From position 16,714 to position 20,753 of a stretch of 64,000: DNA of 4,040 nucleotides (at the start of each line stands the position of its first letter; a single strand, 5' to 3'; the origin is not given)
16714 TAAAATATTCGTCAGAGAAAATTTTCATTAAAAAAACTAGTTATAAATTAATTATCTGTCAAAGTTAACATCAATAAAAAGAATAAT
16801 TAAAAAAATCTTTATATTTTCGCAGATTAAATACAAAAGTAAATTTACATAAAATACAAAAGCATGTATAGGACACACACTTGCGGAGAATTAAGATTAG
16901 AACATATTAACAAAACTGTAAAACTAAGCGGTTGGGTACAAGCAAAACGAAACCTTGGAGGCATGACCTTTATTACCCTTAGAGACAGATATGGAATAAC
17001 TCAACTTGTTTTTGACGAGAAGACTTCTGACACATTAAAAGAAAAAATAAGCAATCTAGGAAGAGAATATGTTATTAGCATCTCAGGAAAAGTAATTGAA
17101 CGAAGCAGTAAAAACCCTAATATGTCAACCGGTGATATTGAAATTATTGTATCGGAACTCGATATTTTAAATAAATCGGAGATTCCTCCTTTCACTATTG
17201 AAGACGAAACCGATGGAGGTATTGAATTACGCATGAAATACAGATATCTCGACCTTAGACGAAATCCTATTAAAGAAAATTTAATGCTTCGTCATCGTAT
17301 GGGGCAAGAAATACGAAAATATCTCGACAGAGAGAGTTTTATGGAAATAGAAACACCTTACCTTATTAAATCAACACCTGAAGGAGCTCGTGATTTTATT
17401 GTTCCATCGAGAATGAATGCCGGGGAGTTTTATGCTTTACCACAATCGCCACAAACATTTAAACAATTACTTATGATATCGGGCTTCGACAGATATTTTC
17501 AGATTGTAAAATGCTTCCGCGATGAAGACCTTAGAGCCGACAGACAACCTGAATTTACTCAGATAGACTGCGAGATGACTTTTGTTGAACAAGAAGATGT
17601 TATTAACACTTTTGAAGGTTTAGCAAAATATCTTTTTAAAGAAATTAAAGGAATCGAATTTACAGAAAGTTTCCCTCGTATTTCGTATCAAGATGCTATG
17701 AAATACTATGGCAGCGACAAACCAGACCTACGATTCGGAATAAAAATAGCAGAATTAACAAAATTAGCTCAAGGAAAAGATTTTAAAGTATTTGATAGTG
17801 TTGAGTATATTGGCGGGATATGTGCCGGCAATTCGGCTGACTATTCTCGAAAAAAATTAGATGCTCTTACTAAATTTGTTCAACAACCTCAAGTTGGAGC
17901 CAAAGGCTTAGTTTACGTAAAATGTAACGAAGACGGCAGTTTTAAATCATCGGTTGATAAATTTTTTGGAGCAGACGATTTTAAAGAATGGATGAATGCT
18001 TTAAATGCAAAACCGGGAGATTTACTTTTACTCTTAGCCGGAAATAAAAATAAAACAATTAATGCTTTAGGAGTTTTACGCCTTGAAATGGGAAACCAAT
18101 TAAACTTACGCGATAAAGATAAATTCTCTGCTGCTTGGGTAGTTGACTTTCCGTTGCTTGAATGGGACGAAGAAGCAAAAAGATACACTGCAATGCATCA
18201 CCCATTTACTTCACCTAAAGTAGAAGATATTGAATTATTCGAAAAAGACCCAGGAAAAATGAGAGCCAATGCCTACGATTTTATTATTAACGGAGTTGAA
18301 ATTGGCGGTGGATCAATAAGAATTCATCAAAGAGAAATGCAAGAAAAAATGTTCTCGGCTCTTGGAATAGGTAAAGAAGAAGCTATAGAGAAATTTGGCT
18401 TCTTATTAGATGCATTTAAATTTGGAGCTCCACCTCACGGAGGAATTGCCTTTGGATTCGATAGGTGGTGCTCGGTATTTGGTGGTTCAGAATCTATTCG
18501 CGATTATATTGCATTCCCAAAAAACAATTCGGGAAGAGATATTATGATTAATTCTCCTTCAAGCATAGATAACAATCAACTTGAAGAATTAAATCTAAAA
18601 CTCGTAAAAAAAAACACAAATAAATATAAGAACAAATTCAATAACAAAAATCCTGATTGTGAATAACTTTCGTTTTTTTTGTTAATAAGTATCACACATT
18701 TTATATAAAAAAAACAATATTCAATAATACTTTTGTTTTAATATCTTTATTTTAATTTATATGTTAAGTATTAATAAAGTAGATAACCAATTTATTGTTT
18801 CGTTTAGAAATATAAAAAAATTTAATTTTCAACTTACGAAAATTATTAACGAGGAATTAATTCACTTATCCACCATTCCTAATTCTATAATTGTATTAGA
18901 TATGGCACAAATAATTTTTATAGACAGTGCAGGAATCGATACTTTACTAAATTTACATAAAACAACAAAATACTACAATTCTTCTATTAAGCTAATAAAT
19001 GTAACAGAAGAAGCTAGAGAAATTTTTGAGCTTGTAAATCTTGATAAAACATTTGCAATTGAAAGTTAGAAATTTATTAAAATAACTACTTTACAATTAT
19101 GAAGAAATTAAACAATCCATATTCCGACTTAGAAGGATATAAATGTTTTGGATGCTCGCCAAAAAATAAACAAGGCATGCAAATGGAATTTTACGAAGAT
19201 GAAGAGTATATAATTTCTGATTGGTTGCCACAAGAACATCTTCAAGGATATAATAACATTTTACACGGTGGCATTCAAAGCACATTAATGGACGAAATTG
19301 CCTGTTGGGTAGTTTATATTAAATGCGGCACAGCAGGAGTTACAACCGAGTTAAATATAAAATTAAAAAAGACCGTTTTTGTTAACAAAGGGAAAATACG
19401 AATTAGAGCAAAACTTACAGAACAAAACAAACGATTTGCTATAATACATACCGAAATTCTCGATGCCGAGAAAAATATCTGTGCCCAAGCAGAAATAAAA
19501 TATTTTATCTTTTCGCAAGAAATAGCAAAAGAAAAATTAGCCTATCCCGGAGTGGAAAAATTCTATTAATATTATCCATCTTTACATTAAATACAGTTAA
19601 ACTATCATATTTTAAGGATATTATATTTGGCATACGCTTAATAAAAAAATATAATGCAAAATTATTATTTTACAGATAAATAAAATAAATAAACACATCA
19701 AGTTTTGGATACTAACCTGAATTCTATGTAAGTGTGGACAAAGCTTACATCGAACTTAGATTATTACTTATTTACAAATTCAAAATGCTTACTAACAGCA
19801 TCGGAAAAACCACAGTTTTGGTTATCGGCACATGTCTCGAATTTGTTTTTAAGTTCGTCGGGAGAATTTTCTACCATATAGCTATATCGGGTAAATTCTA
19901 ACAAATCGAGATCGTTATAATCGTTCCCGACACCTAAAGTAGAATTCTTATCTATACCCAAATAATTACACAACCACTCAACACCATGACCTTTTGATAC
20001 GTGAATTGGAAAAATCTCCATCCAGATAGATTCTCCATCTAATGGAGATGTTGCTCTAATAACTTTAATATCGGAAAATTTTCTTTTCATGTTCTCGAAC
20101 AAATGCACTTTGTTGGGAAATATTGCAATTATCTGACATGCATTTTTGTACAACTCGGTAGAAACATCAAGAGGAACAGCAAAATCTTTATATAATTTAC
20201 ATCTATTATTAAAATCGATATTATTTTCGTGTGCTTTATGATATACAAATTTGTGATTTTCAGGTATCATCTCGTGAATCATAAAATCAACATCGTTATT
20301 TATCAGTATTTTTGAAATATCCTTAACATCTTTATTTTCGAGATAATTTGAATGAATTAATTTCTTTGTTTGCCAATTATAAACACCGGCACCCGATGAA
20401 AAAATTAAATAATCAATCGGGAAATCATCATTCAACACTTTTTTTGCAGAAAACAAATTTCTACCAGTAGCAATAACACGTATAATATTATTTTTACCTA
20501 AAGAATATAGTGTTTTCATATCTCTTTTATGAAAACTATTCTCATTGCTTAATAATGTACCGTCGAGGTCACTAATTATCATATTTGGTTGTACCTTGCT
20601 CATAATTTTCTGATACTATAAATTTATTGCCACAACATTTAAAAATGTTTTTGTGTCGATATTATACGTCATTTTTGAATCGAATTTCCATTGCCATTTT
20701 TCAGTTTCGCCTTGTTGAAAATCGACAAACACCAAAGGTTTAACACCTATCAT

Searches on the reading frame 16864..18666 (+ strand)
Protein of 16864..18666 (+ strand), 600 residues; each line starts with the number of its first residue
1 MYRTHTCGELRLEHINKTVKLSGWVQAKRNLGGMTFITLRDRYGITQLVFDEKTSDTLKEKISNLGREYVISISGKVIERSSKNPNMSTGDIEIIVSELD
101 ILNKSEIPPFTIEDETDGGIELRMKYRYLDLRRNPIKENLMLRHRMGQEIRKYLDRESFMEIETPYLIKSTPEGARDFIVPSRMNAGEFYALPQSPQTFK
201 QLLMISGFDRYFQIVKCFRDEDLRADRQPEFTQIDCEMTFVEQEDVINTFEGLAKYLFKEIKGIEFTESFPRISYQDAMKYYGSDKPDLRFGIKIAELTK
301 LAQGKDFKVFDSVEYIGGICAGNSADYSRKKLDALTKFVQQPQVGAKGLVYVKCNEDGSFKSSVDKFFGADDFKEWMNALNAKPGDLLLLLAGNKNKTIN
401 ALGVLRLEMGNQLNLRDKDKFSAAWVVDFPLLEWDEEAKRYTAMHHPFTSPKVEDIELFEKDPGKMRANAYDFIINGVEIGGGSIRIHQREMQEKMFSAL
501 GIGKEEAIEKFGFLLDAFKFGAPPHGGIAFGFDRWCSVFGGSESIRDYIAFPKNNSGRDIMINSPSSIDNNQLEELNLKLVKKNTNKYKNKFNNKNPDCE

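Call 13: search_protein_families(library=pfam, proteins=[window:16864-18666:+], max_evalue=0.0001)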
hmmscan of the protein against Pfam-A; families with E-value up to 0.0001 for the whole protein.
window:16864-18666:+ (600 aa): 3 families
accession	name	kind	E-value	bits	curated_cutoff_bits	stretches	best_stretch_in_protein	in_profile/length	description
PF00152.25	tRNA-synt_2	-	7.3e-123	410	25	1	121-554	3-307/308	tRNA synthetases class II (D, K and N)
PF01336.31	tRNA_anti-codon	-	6.4e-16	58.5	27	1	19-102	1-75/75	OB-fold nucleic acid binding domain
PF02938.19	GAD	-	1.8e-14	54.1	23.4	1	316-402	11-95/95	GAD domain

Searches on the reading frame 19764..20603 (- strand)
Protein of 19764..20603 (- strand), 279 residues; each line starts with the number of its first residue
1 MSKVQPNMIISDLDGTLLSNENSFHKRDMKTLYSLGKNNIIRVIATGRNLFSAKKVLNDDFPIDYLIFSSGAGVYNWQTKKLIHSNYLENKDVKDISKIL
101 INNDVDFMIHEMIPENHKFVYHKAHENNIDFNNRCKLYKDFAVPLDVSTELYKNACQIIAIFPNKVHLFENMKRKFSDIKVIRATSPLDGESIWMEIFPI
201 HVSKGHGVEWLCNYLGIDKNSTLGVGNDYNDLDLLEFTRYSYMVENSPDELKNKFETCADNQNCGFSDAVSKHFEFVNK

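Call 13: search_protein_families(library=pfam, proteins=[window:19764-20603:-], max_evalue=0.0001)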
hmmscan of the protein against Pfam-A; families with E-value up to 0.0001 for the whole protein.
window:19764-20603:- (279 aa): 2 families
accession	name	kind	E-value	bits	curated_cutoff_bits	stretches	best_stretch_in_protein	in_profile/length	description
PF08282.18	Hydrolase_3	-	2e-39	136.3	20.9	1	9-262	1-246/255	haloacid dehalogenase-like hydrolase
PF05116.19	S6PP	-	3.4e-15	56.8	20.3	2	6-81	2-79/247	Sucrose-6F-phosphate phosphohydrolase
